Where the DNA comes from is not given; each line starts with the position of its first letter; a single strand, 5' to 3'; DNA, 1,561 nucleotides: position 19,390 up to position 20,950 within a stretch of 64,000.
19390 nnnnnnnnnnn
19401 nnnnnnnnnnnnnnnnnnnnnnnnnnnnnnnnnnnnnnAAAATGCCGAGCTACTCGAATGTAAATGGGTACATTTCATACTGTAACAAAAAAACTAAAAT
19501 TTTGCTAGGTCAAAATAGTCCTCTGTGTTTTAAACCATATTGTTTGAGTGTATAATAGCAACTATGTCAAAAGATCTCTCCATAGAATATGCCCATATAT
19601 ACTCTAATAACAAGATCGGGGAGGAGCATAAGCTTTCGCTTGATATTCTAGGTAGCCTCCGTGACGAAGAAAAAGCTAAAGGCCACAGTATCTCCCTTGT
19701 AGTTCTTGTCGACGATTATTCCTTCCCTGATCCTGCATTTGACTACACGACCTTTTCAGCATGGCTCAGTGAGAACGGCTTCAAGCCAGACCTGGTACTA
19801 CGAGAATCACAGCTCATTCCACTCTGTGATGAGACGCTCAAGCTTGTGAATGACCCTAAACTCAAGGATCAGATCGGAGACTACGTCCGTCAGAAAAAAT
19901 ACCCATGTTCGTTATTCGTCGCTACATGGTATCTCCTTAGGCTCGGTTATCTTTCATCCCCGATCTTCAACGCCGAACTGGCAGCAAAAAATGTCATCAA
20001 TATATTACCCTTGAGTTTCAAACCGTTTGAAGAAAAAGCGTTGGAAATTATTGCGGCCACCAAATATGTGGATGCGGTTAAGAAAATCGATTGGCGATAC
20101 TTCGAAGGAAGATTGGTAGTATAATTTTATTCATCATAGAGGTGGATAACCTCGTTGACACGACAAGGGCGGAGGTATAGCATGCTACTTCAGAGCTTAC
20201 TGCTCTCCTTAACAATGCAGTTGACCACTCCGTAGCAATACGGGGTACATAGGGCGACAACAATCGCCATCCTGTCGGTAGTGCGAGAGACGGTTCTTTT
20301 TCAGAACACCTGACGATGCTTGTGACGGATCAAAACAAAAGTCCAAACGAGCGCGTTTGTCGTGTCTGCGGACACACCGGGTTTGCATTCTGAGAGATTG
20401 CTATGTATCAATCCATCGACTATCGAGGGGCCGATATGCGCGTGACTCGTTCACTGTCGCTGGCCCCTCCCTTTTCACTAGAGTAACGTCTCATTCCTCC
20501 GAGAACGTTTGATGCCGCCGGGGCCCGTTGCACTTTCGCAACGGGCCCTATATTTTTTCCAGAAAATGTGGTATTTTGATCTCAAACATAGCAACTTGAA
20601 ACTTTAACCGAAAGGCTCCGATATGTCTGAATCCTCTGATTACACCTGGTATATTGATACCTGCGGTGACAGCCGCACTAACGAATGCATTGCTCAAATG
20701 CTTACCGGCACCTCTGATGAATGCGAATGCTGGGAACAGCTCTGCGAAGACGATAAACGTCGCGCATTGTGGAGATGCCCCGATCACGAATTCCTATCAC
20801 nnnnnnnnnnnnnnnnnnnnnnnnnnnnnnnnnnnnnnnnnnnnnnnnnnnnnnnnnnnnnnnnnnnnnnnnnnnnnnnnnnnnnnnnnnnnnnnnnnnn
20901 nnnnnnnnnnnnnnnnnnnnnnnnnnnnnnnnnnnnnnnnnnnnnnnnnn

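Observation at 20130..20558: About 430-nt structured non-coding region ending in an 11-bp GC terminator, upstream of a Cys-rich small ORF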

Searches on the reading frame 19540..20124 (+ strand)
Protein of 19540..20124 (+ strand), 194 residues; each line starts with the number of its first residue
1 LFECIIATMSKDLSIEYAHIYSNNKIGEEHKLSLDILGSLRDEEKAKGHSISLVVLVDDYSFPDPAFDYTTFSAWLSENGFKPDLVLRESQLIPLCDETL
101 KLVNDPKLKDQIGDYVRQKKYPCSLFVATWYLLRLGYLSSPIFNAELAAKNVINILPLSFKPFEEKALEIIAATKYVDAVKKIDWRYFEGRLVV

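Call 11: search_protein_families(library=pfam, proteins=[window:19540-20124:+], max_evalue=0.01)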
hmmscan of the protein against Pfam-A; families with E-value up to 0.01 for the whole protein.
window:19540-20124:+ (194 aa): 0 families

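Call 15: find_encoding_contigs(protein=window:19540-20124:+, flank=4000, max_places=10)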
Protein window:19540-20124:+ (194 aa): no gene with exactly this product is on record in the collection.

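Call 22: find_homologous_proteins(query=window:19564-20124:+, max_evalue=0.001)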
Query window:19564-20124:+ (186 aa): 534 proteins with E <= 0.001 among 623 candidates; the best 120 are listed.
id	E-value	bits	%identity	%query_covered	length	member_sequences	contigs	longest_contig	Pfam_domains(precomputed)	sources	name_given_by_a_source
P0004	2.6e-118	410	99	100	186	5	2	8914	-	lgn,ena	-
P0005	2.0e-87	310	74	99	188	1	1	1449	-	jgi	jgi:hypothetical protein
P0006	2.5e-85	303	71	99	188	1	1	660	-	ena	-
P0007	1.7e-83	297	72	99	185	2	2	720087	-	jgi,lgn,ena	-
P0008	1.7e-83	297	69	97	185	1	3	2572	-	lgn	-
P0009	2.0e-83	297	72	99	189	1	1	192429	-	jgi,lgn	jgi:hypothetical protein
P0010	3.4e-83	296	71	98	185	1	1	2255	PF28097.1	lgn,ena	-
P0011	5.6e-82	292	69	99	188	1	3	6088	-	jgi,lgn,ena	jgi:hypothetical protein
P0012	3.0e-81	290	70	98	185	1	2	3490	-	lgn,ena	-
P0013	3.1e-81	289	67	100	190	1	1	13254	-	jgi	jgi:hypothetical protein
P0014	6.4e-81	288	68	100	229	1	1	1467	-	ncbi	-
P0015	7.6e-81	288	72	99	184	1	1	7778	-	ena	-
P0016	1.4e-80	287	70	99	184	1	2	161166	-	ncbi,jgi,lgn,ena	jgi:hypothetical protein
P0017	1.5e-80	287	68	100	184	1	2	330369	-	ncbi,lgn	-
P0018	1.7e-80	287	70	99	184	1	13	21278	-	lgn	-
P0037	2.3e-77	277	66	99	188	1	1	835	PF28097.1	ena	-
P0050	3.6e-76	273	67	99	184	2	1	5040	PF28097.1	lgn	-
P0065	2.6e-74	267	63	99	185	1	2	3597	PF28097.1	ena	-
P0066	3.0e-74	267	63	98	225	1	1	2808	PF28097.1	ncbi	-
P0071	8.3e-74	265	63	99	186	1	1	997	PF28097.1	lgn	-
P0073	8.6e-74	265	61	99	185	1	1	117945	PF28097.1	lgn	-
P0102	1.5e-72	261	64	99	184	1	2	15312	PF28097.1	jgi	jgi:hypothetical protein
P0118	6.0e-72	259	65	99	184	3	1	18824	PF28097.1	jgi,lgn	jgi:hypothetical protein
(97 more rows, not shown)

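Call 23: find_related_loci(query=window:19564-20124:+, collection=genome_contigs, flank=3000)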
Query window:19564-20124:+ (186 aa) in genome_contigs; peptide patterns used: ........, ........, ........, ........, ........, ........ (x = any residue, [..] = any of these).
234 stretches matched a pattern; 1 encode a relative of the query (tblastn E <= 1e-3); 1 distinct loci.
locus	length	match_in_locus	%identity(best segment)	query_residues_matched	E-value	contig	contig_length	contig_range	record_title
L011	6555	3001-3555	62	2-186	1e-81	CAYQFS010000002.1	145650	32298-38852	MAG TPA_asm: uncultured Candidatus Saccharibacteria bacterium isolate SRP298887_co1_199 genome assembly, contig: NODE_32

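Call 26: find_encoding_contigs(protein=P0007, flank=4000, max_places=4)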
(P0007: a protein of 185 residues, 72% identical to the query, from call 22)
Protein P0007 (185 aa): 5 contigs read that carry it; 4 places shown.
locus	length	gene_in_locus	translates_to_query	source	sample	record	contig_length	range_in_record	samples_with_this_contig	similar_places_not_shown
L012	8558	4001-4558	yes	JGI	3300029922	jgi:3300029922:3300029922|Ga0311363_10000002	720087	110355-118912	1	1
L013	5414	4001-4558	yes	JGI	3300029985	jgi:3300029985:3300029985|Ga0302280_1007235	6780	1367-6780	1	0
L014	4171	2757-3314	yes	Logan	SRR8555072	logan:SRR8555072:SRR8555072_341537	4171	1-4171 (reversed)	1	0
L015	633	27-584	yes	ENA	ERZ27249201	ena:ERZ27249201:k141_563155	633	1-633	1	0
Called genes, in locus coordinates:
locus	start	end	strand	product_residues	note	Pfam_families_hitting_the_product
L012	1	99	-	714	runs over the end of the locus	PF17191:RecG_wedge, PF01336:tRNA_anti-codon, PF00270:DEAD, PF04851:ResIII, PF00271:Helicase_C, PF22590:Cas3-like_C_2 (weak), PF19833:RecG_dom3_C (faint)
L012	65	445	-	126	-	-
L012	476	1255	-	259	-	PF00730:HhH-GPD, PF00633:HHH (weak)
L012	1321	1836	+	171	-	-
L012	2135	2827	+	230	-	PF00702:Hydrolase, PF13419:HAD_2, PF13242:Hydrolase_like (weak)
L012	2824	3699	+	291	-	PF12146:Hydrolase_4, PF20408:Abhydrolase_11 (faint), PF00561:Abhydrolase_1, PF12697:Abhydrolase_6, PF08538:DUF1749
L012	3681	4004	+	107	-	-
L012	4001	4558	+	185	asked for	-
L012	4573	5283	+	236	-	PF00117:GATase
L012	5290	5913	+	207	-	PF01327:Pep_deformylase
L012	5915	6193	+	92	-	-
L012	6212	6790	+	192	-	-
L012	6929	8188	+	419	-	PF02844:GARS_N, PF01071:GARS_A, PF02655:ATP-grasp_3 (weak), PF02786:CPSase_L_D2 (weak), PF02222:ATP-grasp (weak), PF13535:ATP-grasp_4 (faint), PF02843:GARS_C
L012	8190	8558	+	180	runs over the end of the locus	-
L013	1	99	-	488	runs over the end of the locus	?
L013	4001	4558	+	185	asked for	-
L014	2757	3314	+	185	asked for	-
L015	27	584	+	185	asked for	-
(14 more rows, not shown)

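Call 27: find_encoding_contigs(protein=P0009, flank=4000, max_places=4)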
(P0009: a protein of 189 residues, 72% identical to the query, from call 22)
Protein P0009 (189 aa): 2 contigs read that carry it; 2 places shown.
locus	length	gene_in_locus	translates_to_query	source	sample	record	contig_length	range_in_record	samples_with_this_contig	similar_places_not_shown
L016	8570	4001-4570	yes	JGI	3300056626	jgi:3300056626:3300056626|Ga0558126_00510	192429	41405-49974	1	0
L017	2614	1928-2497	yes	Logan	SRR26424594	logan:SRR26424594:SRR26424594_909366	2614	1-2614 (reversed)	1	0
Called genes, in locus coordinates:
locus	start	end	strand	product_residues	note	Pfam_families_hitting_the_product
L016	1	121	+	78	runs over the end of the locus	PF01197:Ribosomal_L31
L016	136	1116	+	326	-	PF03462:PCRF, PF00472:RF-1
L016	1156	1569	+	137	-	PF00886:Ribosomal_S16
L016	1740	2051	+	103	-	PF13083:KH_KhpA-B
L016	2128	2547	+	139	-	-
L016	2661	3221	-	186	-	-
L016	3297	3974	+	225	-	PF01746:tRNA_m1G_MT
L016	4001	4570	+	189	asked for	-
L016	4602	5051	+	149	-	PF00719:Pyrophosphatase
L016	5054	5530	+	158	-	-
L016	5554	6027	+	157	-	PF00583:Acetyltransf_1, PF13673:Acetyltransf_10 (weak), PF13508:Acetyltransf_7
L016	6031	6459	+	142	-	PF00293:NUDIX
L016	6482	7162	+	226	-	-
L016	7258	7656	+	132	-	-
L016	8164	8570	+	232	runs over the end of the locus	-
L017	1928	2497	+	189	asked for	-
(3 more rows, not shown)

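Call 32: search_protein_families(library=phrogs, proteins=[window:19564-20124:+], max_evalue=0.001)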
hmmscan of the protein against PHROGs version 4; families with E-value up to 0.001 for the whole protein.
window:19564-20124:+ (186 aa): 0 families

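Call 44: search_protein_families(library=padloc, proteins=[window:19564-20124:+], max_evalue=0.01)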
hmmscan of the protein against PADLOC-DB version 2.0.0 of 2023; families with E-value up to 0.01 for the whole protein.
window:19564-20124:+ (186 aa): 0 families

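Call 45: search_protein_families(library=ncbifam, proteins=[window:19564-20124:+], max_evalue=0.01)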
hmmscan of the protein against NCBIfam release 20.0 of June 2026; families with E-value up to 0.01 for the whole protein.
window:19564-20124:+ (186 aa): 1 family
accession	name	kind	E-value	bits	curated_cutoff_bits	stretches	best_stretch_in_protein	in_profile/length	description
NF040566.1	SCO2522_fam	equivalog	0.0074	15.7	200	0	110-131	195-216/314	SCO2522 family protein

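Call 46: find_encoding_contigs(protein=P0005, flank=3000, max_places=3)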
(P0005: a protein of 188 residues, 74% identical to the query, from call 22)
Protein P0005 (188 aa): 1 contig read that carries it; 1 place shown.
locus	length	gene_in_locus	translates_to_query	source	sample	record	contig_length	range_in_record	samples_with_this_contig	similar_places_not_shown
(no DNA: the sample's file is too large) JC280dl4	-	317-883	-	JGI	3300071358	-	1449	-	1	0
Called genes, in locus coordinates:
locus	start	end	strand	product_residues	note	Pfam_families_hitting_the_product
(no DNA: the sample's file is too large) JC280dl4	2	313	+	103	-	?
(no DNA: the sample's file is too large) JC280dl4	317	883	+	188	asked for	-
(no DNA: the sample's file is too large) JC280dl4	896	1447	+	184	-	?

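Call 47: find_encoding_contigs(protein=P0008, flank=3000, max_places=3)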
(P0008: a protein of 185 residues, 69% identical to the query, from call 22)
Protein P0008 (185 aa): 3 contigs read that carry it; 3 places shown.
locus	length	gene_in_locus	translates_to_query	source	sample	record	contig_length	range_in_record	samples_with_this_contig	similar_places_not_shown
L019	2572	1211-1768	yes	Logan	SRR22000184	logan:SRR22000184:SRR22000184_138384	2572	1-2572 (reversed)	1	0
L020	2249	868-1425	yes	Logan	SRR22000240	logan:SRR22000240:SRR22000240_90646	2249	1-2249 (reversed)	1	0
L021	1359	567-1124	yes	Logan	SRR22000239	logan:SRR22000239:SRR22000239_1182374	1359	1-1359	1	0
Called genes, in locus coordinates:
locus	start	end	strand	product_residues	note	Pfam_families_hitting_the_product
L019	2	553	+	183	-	?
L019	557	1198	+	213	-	PF01966:HD (weak)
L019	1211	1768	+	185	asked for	-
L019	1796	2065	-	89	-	PF04024:PspC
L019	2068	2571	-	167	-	?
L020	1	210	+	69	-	?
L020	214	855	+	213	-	PF01966:HD (weak)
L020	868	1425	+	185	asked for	-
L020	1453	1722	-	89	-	PF04024:PspC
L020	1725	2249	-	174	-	?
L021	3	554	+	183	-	?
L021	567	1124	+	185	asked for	-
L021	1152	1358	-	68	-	?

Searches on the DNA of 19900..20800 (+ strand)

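Call 4: search_rna_families(source=window, start=19900, end=20800, threshold=evalue, max_evalue=10, show_alignments=3)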
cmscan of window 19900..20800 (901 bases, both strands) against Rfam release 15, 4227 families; matches with E-value up to 10: 5.
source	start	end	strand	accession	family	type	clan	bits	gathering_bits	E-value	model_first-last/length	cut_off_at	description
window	20095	20145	-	RF00280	SNORD51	Gene; snRNA; snoRNA; CD-box;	CL00054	17.1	50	7.8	1-79/79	no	Small nucleolar RNA SNORD51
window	20685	20767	+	RF01302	snoU36a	Gene; snRNA; snoRNA; CD-box;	CL00051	15.7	45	5.7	1-90/90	no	SnoRNA U36a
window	20597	20618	-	RF01108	BMV3_UPD-PK1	Cis-reg;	-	15.3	38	5.1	1-26/26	no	Pseudoknot of upstream pseudoknot domain (UPD) of the 3'UTR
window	20099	20143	-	RF00273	SNORD59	Gene; snRNA; snoRNA; CD-box;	CL00065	15.3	45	7.6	1-73/73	no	Small nucleolar RNA SNORD59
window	19900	19908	+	RF02359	MS2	Cis-reg;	-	11.6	40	9.3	28-36/36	5'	Bacteriophage MS2 operator hairpin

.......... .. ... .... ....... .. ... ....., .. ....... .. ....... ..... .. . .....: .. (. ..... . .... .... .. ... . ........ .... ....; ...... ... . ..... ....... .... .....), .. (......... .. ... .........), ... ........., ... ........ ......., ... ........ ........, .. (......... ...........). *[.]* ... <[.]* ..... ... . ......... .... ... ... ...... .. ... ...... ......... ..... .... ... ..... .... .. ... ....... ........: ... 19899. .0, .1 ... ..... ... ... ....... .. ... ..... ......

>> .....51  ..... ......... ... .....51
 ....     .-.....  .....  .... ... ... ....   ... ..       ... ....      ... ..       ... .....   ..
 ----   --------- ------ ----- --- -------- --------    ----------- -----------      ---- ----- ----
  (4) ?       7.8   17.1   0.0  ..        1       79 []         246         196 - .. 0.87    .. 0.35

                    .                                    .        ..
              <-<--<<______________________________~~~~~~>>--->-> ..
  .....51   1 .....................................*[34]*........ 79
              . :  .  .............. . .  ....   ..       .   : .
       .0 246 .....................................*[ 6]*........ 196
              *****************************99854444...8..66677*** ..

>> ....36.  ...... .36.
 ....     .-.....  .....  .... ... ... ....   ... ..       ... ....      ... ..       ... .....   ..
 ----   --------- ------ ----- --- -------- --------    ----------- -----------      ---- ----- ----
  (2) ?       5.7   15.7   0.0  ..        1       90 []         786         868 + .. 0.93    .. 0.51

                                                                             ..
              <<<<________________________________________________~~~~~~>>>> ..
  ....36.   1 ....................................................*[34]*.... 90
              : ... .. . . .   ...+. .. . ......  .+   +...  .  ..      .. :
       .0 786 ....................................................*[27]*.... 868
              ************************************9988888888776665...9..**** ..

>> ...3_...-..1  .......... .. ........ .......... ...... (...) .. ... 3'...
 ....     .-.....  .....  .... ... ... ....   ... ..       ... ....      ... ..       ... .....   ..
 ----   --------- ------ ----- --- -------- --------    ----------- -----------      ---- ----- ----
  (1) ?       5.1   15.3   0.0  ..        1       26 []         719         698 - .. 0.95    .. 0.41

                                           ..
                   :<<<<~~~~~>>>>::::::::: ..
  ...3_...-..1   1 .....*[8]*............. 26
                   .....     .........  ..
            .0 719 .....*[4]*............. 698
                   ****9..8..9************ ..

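Call 12: search_dna_similar(query=window:20100-20640:+, collection=phages, mode=distant)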
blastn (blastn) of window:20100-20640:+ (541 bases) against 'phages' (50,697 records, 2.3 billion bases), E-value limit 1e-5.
No match.

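Call 13: search_dna_similar(query=window:20100-20640:+, collection=plasmids, mode=distant)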
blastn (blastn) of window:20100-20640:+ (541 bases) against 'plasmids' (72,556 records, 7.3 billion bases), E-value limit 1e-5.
No match.

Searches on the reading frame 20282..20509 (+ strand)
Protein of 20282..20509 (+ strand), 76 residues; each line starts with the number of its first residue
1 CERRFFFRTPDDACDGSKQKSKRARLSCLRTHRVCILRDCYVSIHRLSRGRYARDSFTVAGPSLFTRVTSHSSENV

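Call 51: search_protein_representatives(protein=window:20282-20509:+)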
Query: 76 residues. Proteins with E-value up to 0.001 (for the whole library): 0; up to 1e-10: 0; up to 1e-30: 0. The best 0 are listed.
